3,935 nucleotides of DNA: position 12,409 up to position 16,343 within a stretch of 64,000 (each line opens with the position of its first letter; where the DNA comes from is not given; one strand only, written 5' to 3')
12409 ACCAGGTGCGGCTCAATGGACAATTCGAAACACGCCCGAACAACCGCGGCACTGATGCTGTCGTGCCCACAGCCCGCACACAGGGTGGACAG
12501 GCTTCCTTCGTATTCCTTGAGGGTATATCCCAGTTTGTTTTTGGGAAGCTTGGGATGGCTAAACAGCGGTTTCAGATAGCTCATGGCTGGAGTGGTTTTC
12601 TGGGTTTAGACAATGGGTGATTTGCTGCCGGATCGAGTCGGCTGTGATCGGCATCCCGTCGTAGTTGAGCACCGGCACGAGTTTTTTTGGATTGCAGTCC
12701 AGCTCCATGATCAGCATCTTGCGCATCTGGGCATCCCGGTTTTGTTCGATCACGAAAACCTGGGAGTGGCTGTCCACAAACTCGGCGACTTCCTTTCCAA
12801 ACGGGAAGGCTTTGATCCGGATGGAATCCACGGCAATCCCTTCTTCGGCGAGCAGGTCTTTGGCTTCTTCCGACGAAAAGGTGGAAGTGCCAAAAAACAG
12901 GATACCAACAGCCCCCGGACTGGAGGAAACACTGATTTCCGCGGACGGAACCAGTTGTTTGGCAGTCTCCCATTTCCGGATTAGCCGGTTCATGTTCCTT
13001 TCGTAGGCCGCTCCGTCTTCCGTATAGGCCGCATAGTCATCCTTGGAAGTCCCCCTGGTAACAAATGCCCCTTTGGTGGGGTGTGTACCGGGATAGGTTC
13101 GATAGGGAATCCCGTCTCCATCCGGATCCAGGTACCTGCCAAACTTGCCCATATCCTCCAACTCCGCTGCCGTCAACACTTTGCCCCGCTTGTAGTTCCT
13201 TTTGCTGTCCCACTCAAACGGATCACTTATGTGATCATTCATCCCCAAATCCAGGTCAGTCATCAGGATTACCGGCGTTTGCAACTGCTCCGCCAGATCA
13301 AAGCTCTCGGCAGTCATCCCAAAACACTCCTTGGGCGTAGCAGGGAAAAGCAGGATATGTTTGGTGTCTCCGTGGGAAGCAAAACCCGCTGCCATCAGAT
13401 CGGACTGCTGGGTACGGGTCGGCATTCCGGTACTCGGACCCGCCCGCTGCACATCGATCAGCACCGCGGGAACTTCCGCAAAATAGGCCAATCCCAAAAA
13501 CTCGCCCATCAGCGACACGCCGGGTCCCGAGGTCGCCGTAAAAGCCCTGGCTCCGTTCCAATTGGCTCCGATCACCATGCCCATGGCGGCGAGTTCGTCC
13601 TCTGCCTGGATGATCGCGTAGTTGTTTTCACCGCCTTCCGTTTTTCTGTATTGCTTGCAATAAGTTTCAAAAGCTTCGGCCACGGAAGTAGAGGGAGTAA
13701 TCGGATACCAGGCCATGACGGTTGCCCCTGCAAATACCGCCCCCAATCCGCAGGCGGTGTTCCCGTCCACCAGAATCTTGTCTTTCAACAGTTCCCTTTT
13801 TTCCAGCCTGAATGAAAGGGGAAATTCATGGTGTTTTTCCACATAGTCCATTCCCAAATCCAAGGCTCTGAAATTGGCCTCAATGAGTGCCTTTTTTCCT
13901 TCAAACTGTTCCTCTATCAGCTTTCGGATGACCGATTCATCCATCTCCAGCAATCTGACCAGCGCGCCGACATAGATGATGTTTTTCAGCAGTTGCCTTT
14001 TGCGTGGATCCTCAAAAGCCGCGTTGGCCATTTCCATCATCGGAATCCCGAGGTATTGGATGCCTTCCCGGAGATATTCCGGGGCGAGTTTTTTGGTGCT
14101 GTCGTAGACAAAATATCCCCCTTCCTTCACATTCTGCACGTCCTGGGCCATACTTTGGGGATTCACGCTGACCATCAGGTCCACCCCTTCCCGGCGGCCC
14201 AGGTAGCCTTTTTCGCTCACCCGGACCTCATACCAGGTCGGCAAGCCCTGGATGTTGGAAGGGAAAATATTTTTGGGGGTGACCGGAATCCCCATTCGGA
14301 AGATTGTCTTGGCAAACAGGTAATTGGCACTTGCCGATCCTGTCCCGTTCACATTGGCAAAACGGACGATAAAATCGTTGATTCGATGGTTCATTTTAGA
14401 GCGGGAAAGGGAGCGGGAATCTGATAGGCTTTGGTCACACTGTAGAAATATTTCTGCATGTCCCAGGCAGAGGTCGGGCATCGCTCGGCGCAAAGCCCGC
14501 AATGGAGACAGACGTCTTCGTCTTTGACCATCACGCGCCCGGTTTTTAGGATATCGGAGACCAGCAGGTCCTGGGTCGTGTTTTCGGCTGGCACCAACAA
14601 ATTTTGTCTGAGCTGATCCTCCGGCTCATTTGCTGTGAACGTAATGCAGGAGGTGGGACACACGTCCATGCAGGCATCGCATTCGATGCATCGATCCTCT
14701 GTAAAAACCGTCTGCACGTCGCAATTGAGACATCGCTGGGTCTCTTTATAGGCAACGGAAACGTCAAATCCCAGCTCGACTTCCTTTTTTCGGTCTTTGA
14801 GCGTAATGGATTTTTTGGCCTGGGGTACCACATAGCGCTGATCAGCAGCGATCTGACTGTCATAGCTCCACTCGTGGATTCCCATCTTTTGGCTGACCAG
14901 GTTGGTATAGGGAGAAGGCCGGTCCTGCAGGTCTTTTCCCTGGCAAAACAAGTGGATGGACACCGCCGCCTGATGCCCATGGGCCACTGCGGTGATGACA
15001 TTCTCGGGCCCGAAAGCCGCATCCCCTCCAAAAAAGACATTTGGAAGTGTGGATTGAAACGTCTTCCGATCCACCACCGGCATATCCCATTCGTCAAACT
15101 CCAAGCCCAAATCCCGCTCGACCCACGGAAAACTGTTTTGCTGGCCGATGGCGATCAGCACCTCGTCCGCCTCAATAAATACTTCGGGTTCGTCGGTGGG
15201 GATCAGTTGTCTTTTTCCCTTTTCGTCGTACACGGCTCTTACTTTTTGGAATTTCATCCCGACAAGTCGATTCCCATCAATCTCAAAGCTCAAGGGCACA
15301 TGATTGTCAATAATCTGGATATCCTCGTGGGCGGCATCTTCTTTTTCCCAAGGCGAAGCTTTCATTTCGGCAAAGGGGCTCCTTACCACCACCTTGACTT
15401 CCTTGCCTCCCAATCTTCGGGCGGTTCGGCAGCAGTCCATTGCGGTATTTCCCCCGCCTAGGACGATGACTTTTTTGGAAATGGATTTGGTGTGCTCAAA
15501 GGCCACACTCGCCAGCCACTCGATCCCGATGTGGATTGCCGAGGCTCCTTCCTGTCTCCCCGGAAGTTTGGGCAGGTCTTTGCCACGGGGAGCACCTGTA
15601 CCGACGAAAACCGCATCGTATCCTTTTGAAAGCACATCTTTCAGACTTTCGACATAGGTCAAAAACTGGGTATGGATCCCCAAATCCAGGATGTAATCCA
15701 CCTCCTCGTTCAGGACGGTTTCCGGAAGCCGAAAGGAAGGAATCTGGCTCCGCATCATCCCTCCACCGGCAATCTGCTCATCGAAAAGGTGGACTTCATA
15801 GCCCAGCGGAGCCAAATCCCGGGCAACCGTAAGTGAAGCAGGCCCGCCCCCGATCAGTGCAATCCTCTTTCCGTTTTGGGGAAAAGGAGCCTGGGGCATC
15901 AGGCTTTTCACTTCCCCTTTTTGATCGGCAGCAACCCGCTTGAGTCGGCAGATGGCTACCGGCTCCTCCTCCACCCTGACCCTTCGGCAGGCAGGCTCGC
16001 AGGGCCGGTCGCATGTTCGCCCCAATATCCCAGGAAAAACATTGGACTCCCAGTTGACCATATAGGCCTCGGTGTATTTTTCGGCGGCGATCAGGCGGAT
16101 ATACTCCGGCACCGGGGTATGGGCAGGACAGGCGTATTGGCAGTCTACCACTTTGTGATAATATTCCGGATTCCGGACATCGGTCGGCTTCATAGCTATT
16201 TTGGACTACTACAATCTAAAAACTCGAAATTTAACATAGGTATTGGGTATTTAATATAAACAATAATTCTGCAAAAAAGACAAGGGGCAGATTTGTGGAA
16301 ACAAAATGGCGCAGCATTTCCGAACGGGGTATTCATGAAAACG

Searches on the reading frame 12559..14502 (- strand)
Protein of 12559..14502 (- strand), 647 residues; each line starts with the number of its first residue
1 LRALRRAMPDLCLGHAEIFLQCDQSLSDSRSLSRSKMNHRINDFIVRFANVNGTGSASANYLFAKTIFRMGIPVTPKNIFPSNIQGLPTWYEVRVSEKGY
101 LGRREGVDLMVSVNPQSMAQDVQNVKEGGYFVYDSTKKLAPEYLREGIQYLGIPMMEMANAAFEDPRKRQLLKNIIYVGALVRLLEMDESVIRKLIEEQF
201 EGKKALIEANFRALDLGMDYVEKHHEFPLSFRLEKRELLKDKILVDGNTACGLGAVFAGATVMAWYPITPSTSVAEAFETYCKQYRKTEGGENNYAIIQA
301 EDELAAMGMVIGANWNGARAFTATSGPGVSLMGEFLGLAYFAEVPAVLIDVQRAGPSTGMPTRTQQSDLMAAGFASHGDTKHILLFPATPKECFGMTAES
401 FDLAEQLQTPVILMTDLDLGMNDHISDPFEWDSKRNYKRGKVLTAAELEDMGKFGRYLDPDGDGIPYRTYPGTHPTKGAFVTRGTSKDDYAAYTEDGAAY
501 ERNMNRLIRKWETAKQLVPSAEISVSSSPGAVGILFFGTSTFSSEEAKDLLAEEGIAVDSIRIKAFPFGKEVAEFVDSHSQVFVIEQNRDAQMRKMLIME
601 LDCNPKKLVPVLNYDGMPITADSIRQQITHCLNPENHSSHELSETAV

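Call 31: search_protein_families(library=ncbifam, proteins=[window:12559-14502:-], max_evalue=0.00001)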
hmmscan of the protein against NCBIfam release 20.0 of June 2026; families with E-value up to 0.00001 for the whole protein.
window:12559-14502:- (647 aa): 12 families
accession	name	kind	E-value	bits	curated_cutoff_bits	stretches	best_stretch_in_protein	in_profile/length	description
TIGR03710.1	OAFO_sf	subfamily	7e-172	572.9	482.75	1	43-628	1-561/561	2-oxoacid:acceptor oxidoreductase subunit alpha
NF041170.1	Oxoac_fdxalpha_Archa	equivalog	5.2e-95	319.1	800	2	156-635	148-626/636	2-oxoacid:ferredoxin oxidoreductase subunit alpha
NF006412.0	PRK08659.1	equivalog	3.9e-73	246.8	411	1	241-630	4-375/378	2-oxoacid:acceptor oxidoreductase subunit alpha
NF007206.0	PRK09627.1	equivalog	4.2e-51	174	579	1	242-628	3-372/375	2-oxoglutarate synthase subunit alpha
NF005507.0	PRK07119.1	subfamily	1.5e-43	148.9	399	1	241-420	3-174/352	3-methyl-2-oxobutanoate dehydrogenase subunit VorB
NF040682.1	PorA_Arch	equivalog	2.8e-20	72.6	550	1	244-432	5-181/387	pyruvate synthase subunit PorA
NF006232.0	PRK08366.1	equivalog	2.9e-20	72.3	646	1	242-414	7-167/394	2-ketoisovalerate ferredoxin oxidoreductase subunit alpha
NF007201.0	PRK09622.1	equivalog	2.2e-17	63.1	590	1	239-421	7-177/405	2-oxoacid:ferredoxin oxidoreductase subunit alpha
TIGR03336.1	IOR_alpha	equivalog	1.8e-14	53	650.9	1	244-415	4-161/595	indolepyruvate ferredoxin oxidoreductase subunit alpha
NF045764.1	PhenlGlyoxDHPadG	equivalog_domain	7.9e-13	47.7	700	1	242-355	2-109/398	NADH-dependent phenylglyoxylate dehydrogenase subunit alpha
NF006233.0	PRK08367.1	equivalog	3.6e-12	45.8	625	1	243-430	5-180/394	pyruvate ferredoxin oxidoreductase subunit alpha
TIGR02176.1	pyruv_ox_red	equivalog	1.2e-06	26.7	911.35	1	244-332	3-89/1167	pyruvate:ferredoxin (flavodoxin) oxidoreductase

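Call 57: find_homologous_proteins(query=window:12559-14502:-, max_evalue=1e-100)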
Query window:12559-14502:- (647 aa): 8000 proteins with E <= 1e-100 among 8000 candidates; the best 120 are listed.
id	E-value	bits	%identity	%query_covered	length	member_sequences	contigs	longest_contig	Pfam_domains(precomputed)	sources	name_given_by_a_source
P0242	0.0e+0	1395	100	94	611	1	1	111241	PF01558.26,PF01855.25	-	-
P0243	0.0e+0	1391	100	94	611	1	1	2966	PF01558.26,PF01855.25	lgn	-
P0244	0.0e+0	1226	87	94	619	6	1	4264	PF01558.26,PF01855.25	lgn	-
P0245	0.0e+0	1223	87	94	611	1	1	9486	PF01558.26,PF01855.25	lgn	-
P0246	0.0e+0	1222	86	94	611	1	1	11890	PF01558.26,PF01855.25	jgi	-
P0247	0.0e+0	1221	86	94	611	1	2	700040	PF01558.26,PF01855.25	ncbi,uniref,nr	ncbi:2-oxoacid:acceptor oxidoreductase subunit alpha [Algoriphagus aestuariicola]|uniref:2-oxoacid:a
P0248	0.0e+0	1220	86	94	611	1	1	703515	PF01558.26,PF01855.25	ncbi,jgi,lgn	jgi:2-oxoglutarate ferredoxin oxidoreductase subunit alpha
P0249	0.0e+0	1218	86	94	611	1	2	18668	PF01558.26,PF01855.25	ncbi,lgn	-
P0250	0.0e+0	1218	86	94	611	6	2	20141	PF01558.26,PF01855.25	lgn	-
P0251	0.0e+0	1216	85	94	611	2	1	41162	PF01558.26,PF01855.25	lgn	-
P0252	0.0e+0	1214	85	94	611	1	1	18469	PF01558.26,PF01855.25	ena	-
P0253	0.0e+0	1213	86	94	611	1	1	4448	PF01558.26,PF01855.25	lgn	-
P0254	0.0e+0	1210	85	94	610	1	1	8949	PF01558.26,PF01855.25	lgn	-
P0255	0.0e+0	1209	86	94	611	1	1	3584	PF01558.26,PF01855.25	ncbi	-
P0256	0.0e+0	1208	85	94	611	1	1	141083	PF01558.26,PF01855.25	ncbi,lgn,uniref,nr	ncbi:2-oxoacid:acceptor oxidoreductase subunit alpha [Algoriphagus terrigena]|uniref:2-oxoacid:accep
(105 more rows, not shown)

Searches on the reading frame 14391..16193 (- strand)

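Call 31: search_protein_families(library=ncbifam, proteins=[window:14391-16193:-], max_evalue=0.00001)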
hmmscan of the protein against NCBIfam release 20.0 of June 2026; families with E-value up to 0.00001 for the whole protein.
window:14391-16193:- (600 aa): 41 families (the best 25 are shown)
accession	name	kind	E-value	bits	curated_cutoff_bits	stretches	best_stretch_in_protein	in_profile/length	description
NF009410.0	PRK12771.1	subfamily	1.1e-116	390.6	516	1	4-580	36-563/566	NAD(P)-binding protein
NF009454.0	PRK12814.1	equivalog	1.8e-95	320.7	916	1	17-496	103-577/657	putative NADPH-dependent glutamate synthase small subunit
NF009414.0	PRK12778.1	equivalog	2.5e-75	254.2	1103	1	17-417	338-749/752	bifunctional dihydroorotate dehydrogenase B NAD binding subunit/NADPH-dependent glutamate synthase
TIGR01316.1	gltA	equivalog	4.8e-75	253.1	471.75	1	17-415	37-447/449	NADPH-dependent glutamate synthase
TIGR03315.1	Se_ygfK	equivalog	6.4e-75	252.3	835.3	1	15-515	444-900/1012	putative selenate reductase subunit YgfK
NF010590.0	PRK13984.1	equivalog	1.2e-70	238.4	946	1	18-418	198-607/611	putative oxidoreductase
TIGR01318.1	gltD_gamma_fam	subfamily_domain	1e-61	209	482.95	1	17-413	49-461/467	glutamate synthase, small subunit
NF009413.0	PRK12775.1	equivalog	2e-57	194.7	1895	1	18-417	341-754/1006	putative trifunctional 2-polyprenylphenol hydroxylase/glutamate synthase subunit beta/ferritin domain-containing protein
NF009408.0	PRK12769.1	equivalog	2.6e-55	187.7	1003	1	18-415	236-649/659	formate-dependent uric acid utilization protein AegA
TIGR01317.1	GOGAT_sm_gam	subfamily_domain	3.9e-47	161.2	447.7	1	18-419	52-480/485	glutamate synthase small subunit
NF009409.0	PRK12770.1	subfamily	9.9e-47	159.7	343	1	100-420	10-353/360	putative glutamate synthase subunit beta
NF009451.0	PRK12809.1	equivalog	5.8e-46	157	1154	1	13-413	214-630/639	formate-dependent uric acid utilization protein YgfT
NF045663.1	diclust_near_Sec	equivalog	2.1e-45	155.1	530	2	16-203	18-201/759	pyridine nucleotide-disulfide oxidoreductase/dicluster-binding protein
NF009415.0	PRK12779.1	equivalog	1.9e-43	148.5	1519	1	18-413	210-622/944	putative bifunctional glutamate synthase subunit beta/2-polyprenylphenol hydroxylase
TIGR02053.1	MerA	equivalog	2.6e-12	46.5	454.45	1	191-412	129-327/465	mercury(II) reductase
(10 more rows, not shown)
